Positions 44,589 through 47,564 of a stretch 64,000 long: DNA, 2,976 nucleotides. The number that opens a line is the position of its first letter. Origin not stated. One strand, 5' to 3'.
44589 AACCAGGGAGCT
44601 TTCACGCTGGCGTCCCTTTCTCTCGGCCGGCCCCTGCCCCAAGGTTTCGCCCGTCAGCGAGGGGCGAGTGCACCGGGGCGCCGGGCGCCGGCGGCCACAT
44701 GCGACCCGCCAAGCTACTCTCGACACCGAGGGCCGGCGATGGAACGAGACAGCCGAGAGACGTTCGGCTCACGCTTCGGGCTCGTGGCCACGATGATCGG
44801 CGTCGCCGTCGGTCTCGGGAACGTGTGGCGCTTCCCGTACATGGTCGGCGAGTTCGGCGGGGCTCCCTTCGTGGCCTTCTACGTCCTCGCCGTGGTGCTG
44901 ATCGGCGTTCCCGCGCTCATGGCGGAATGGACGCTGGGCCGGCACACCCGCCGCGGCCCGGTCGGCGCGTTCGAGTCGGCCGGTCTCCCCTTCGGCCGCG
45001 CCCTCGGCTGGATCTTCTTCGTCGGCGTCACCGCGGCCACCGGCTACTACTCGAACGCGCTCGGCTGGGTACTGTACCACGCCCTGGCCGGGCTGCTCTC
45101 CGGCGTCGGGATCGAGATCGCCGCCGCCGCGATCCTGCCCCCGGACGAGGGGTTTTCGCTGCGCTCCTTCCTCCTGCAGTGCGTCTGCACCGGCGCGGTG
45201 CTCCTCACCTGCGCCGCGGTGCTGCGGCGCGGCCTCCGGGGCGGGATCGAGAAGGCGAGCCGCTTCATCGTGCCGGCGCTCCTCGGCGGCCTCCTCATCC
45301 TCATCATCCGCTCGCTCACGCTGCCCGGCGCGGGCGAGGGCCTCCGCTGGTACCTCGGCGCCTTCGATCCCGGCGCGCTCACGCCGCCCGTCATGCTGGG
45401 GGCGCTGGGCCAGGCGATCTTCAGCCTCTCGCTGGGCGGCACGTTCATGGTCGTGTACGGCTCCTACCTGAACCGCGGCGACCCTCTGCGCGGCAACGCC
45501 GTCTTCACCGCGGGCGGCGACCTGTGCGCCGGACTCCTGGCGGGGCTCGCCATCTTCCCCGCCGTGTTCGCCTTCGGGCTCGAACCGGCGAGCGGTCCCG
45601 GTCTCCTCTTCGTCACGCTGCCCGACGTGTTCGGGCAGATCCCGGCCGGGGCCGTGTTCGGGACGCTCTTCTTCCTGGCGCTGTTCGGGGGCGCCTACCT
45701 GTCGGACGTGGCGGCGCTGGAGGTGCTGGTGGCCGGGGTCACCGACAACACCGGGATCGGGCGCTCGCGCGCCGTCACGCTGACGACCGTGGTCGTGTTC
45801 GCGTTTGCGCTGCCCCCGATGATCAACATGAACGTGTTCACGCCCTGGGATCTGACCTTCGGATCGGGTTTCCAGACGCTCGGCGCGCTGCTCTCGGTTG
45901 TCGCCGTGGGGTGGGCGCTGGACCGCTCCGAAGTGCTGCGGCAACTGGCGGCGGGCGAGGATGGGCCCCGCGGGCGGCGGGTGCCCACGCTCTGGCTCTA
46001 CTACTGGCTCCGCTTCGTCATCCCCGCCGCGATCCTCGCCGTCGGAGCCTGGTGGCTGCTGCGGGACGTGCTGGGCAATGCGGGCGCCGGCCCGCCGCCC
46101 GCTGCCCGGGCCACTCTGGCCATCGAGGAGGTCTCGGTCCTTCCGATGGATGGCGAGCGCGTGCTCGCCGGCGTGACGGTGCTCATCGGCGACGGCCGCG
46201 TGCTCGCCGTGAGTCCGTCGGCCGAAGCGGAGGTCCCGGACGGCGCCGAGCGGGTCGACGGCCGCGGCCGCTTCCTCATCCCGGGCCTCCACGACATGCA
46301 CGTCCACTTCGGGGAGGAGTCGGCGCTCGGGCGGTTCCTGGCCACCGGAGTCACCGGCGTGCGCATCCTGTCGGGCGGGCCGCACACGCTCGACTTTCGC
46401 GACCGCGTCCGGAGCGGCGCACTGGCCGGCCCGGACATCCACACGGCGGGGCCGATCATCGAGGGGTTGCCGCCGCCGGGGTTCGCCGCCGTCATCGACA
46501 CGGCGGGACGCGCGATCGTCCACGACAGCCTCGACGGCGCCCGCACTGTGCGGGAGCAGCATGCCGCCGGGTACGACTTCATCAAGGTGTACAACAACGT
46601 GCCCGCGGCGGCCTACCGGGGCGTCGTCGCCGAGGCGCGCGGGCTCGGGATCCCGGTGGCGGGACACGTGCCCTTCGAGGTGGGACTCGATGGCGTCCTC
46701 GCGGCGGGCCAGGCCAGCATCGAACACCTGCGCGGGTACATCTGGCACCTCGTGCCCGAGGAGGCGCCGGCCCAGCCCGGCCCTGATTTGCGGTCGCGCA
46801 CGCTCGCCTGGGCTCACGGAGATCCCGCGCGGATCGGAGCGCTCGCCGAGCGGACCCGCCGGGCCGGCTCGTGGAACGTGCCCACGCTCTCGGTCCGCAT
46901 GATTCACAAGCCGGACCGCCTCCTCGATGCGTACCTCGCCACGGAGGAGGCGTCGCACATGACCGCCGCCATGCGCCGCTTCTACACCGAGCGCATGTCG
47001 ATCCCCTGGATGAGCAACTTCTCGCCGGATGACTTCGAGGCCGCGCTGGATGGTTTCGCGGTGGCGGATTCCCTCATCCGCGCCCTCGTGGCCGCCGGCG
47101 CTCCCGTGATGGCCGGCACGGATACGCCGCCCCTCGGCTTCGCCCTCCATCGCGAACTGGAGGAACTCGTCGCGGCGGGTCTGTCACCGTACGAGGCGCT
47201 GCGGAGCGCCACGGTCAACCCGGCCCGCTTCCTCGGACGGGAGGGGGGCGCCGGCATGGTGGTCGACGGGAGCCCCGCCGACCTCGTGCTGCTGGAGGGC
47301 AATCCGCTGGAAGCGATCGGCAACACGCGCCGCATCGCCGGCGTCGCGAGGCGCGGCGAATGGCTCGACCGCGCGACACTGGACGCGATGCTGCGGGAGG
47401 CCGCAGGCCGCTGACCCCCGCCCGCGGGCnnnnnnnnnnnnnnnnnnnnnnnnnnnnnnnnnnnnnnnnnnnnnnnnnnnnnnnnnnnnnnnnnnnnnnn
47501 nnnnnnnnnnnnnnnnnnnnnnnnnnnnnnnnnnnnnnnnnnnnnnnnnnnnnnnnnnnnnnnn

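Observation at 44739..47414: Fusion of a Na+-coupled NSS transporter to a C-terminal amidohydrolase domain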

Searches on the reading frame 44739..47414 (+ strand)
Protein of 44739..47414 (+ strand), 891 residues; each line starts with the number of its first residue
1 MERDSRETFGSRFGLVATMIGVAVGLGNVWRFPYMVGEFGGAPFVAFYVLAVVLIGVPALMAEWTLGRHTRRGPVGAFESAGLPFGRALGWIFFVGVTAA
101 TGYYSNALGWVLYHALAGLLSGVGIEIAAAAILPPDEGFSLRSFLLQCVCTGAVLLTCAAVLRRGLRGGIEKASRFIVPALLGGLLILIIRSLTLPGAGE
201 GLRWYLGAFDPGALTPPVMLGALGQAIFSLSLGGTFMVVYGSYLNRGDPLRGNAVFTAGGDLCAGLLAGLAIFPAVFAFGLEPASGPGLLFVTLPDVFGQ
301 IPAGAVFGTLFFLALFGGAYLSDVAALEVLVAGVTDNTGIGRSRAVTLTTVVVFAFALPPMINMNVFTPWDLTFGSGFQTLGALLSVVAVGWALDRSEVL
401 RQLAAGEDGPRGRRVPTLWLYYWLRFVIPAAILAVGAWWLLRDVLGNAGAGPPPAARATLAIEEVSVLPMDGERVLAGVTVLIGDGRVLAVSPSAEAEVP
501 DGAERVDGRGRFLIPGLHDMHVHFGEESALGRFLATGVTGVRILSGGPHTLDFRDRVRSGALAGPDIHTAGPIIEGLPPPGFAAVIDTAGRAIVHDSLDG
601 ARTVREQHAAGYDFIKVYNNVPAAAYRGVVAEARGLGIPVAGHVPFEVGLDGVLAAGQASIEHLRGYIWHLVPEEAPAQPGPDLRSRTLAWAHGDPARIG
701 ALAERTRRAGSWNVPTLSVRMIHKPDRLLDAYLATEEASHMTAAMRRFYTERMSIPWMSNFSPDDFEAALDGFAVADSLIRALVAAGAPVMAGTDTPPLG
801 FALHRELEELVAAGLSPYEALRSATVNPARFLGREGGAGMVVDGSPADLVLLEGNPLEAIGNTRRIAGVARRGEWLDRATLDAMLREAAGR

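Call 3: search_protein_families(library=pfam, proteins=[window:44739-47414:+], max_evalue=0.01)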
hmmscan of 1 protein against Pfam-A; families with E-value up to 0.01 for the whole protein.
window:44739-47414:+ (891 aa): 3 families
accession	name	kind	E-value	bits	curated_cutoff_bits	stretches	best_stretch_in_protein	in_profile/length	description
PF00209.24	SNF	-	1.3e-41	143.4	27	2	155-434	184-475/524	Sodium:neurotransmitter symporter family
PF01979.26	Amidohydro_1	-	3.5e-13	50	25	1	780-874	235-343/345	Amidohydrolase family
PF07969.17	Amidohydro_3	-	7.8e-11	42.6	29.7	1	779-858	358-450/472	Amidohydrolase family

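Call 4: search_protein_families(library=ncbifam, proteins=[window:44739-47414:+], max_evalue=0.01)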
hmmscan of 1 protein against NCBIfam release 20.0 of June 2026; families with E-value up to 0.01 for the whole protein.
window:44739-47414:+ (891 aa): 33 families (the best 25 are shown)
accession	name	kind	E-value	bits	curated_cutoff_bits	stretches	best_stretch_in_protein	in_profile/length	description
NF037979.1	Na_transp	subfamily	9.4e-25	87.4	50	1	15-363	7-345/419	sodium-dependent transporter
NF051886.1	XaaProDiPepCaul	equivalog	9e-24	84.2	500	2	782-874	302-395/398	Xaa-Pro dipeptidase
TIGR01224.1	hutI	equivalog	1.9e-10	40.1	298.15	2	780-860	275-359/377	imidazolonepropionase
NF006056.0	PRK08204.1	subfamily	3.7e-10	39.2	391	1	462-525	7-68/449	hypothetical protein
NF006055.0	PRK08203.1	equivalog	7.4e-08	31.3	532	1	458-524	5-71/455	8-oxoguanine deaminase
NF006689.0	PRK09237.1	equivalog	3.3e-07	29.2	371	1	478-524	22-66/383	amidohydrolase/deacetylase family metallohydrolase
NF006549.0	PRK09045.1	equivalog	1.1e-06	27.6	540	0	459-523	9-75/444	TRZ/ATZ family hydrolase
NF011989.0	PRK15446.2-5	equivalog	1.6e-06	27.2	565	1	473-523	15-62/385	alpha-D-ribose 1-methylphosphonate 5-triphosphate diphosphatase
TIGR00221.1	nagA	equivalog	2e-06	27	225.65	1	462-523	7-64/380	N-acetylglucosamine-6-phosphate deacetylase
NF006679.0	PRK09228.1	subfamily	2.1e-06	26.8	351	1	480-531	33-86/433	guanine deaminase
TIGR02318.1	phosphono_phnM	equivalog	3.7e-06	26.1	390.55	1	473-526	11-59/376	phosphonate metabolism protein PhnM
NF006836.0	PRK09357.1-1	equivalog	7.8e-06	24.9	538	1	479-526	17-63/432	dihydroorotase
NF006839.0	PRK09357.1-4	equivalog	1.2e-05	24.1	576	1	479-526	20-64/422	dihydroorotase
TIGR00857.1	pyrC_multi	subfamily_domain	1.3e-05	24.4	279.05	1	479-526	6-50/412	dihydroorotase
NF004701.0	PRK06038.1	equivalog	1.8e-05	23.7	609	1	458-525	4-67/432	N-ethylammeline chlorohydrolase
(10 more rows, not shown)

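Call 6: find_homologous_proteins(query=window:44739-47411:+)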
Query window:44739-47411:+ (891 aa): 43 proteins with E <= 0.001 among 8000 candidates.
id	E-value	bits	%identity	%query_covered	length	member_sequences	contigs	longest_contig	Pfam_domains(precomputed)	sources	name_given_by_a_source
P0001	0.0e+0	1794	92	100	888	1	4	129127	PF07969.18,PF00209.25,PF01979.27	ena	-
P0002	3.1e-171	590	65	49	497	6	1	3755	PF00209.25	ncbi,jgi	jgi:NSS family neurotransmitter:Na+ symporter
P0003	9.2e-154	532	59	50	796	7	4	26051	PF00209.25,PF14870.13,PF02012.27,PF15902.13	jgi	jgi:NSS family neurotransmitter:Na+ symporter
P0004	1.0e-153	532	60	50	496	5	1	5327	PF00209.25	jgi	jgi:neurotransmitter:Na+ symporter, NSS family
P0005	1.3e-153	531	59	50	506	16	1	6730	PF00209.25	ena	-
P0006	3.2e-153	530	61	50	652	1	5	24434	PF00209.25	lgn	-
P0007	1.2e-150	522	60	49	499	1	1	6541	PF00209.25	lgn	-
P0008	2.0e-124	435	51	48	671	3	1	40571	PF00209.25,PF00266.26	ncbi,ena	-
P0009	2.3e-93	332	55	36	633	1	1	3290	PF00209.25,PF14870.13,PF15902.13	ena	-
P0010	9.5e-72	260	53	34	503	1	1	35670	PF00209.25,PF00300.28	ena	-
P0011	4.7e-71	258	42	48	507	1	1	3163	PF00209.25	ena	-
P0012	9.9e-57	211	35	48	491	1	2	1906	PF00209.25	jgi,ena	-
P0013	1.2e-55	207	38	39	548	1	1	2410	PF00209.25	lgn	-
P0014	1.3e-55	207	39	39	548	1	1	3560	PF00209.25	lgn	-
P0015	2.3e-55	206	36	39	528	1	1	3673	PF00209.25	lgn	-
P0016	9.9e-55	204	38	39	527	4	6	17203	PF00209.25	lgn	-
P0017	1.7e-54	203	37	40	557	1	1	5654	PF00209.25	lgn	-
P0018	2.2e-54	203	34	43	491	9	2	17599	PF00209.25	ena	-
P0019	8.5e-54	201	38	39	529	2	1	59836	PF00209.25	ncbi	-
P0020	1.0e-53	201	46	22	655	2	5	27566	PF00209.25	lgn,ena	-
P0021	3.2e-53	199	34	46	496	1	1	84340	PF00209.25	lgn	-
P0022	3.6e-53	199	37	39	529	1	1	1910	PF00209.25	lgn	-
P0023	1.7e-52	197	33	48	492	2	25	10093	PF00209.25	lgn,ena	-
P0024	1.6e-51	194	38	39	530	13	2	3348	PF00209.25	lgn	-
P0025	1.2e-49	187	36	41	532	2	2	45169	PF00209.25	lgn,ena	-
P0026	6.1e-46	175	36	41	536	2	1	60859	PF00209.25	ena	-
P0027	2.7e-45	173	37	40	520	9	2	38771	PF00209.25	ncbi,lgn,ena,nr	ncbi:MAG: sodium-dependent transporter [Lentisphaeria bacterium]|nr:sodium-dependent transporter [Le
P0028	9.4e-45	171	32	47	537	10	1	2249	PF00209.25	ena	-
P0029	1.6e-44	170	34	43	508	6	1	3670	PF00209.25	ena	-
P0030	6.1e-44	168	34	47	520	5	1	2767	PF00209.25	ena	-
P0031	2.2e-42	163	33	47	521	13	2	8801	PF00209.25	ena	-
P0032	6.8e-41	158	74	12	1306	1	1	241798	PF14602.13,PF00209.25,PF00132.31,PF13193.13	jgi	jgi:non-ribosomal peptide synthetase-like protein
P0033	2.8e-39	153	31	48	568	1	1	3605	PF00209.25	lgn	-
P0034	3.6e-39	153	34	39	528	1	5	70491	PF00209.25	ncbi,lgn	-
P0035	9.2e-38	148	30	50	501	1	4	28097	PF00209.25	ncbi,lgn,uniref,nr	ncbi:neurotransmitter:Na+ symporter, NSS family [Paucidesulfovibrio gracilis DSM 16080]|uniref:Trans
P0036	3.2e-37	146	31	50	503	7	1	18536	PF00209.25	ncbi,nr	ncbi:MAG: sodium-dependent transporter [Desulfovibrio sp.]|nr:sodium-dependent transporter [Desulfov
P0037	7.8e-37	145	30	48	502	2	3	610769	PF00209.25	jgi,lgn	jgi:NSS family neurotransmitter:Na+ symporter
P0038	3.3e-36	143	30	50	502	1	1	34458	PF00209.25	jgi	-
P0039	8.1e-36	142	31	45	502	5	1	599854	PF00209.25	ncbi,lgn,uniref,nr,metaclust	ncbi:sodium-dependent transporter [Paucidesulfovibrio longus]|uniref:sodium-dependent transporter n=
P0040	1.2e-33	134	30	46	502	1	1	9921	PF00209.25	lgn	-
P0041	2.3e-27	114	33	38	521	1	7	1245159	PF00209.25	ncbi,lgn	ncbi:MAG: sodium-dependent transporter [Candidatus Nanopelagicales bacterium]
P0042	4.1e-27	113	27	51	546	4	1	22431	PF00209.25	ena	-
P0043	1.6e-7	48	27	19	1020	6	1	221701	PF25174.2,PF26549.1,PF00930.28,PF07969.18,PF23381.2,PF12894.14,PF26550.2,PF24817.2,PF01979.27,PF07676.19,PF23414.2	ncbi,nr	ncbi:MAG TPA: amidohydrolase family protein [Terracidiphilus sp.]|nr:amidohydrolase family protein [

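Call 13: find_encoding_contigs(protein=P0001, flank=10000, max_places=6)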
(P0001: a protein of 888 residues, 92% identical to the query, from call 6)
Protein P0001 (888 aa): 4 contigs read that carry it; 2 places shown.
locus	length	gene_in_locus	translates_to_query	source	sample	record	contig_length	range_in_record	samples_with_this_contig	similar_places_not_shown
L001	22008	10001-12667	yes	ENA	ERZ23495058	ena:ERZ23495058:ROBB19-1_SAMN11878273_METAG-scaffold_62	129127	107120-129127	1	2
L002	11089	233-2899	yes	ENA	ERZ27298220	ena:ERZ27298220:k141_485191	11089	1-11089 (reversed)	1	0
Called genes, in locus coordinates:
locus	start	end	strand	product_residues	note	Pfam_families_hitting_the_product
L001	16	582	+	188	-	-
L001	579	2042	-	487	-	-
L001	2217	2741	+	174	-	PF00111:Fer2 (weak), PF01799:Fer2_2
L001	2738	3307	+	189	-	PF14588:YjgF_endoribonc, PF01042:Ribonuc_L-PSP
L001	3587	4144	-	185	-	PF03938:OmpH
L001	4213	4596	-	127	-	-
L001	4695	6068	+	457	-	-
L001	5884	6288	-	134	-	PF14489:QueF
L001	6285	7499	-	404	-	PF00375:SDF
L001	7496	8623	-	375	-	-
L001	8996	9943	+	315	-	PF00005:ABC_tran (weak)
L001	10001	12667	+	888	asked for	PF00209:SNF, PF07969:Amidohydro_3 (weak), PF01979:Amidohydro_1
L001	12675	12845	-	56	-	-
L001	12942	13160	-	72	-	-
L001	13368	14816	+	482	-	PF02321:OEP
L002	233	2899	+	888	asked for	PF00209:SNF, PF07969:Amidohydro_3 (weak), PF01979:Amidohydro_1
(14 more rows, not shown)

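Call 20: search_protein_representatives(protein=window:44739-47411:+)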
Query: 891 residues. Proteins with E-value up to 0.001 (for the whole library): 38229; up to 1e-10: 17730; up to 1e-30: 4406. The best 150 are listed.
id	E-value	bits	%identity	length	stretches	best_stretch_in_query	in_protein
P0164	1.0e-198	678.9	97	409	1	122-447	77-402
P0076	4.9e-169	580.7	63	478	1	459-888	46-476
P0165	1.1e-147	510.0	57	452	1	2-443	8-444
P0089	1.7e-141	489.6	51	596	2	452-886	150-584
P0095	1.2e-133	463.6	57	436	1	455-884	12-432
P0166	7.2e-129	447.8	73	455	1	4-306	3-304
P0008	6.3e-125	434.8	52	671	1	14-445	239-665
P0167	2.2e-120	419.7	44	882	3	454-882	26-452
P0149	5.1e-114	398.7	47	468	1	458-886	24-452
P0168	8.3e-113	394.7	59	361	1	89-445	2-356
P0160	2.2e-107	376.7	46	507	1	443-887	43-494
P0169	5.3e-105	368.8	47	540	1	442-883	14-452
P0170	1.3e-104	367.6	46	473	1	456-886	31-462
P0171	2.4e-104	366.7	48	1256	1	459-890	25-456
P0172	1.0e-103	364.6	46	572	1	470-885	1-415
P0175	2.4e-99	350.1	40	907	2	450-889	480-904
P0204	1.2e-81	291.6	34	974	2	444-889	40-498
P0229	5.1e-77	276.2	38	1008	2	451-888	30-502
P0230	5.8e-77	276.0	42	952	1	451-889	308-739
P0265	9.5e-73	262.1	40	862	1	460-888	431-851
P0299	2.7e-70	254.0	40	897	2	450-888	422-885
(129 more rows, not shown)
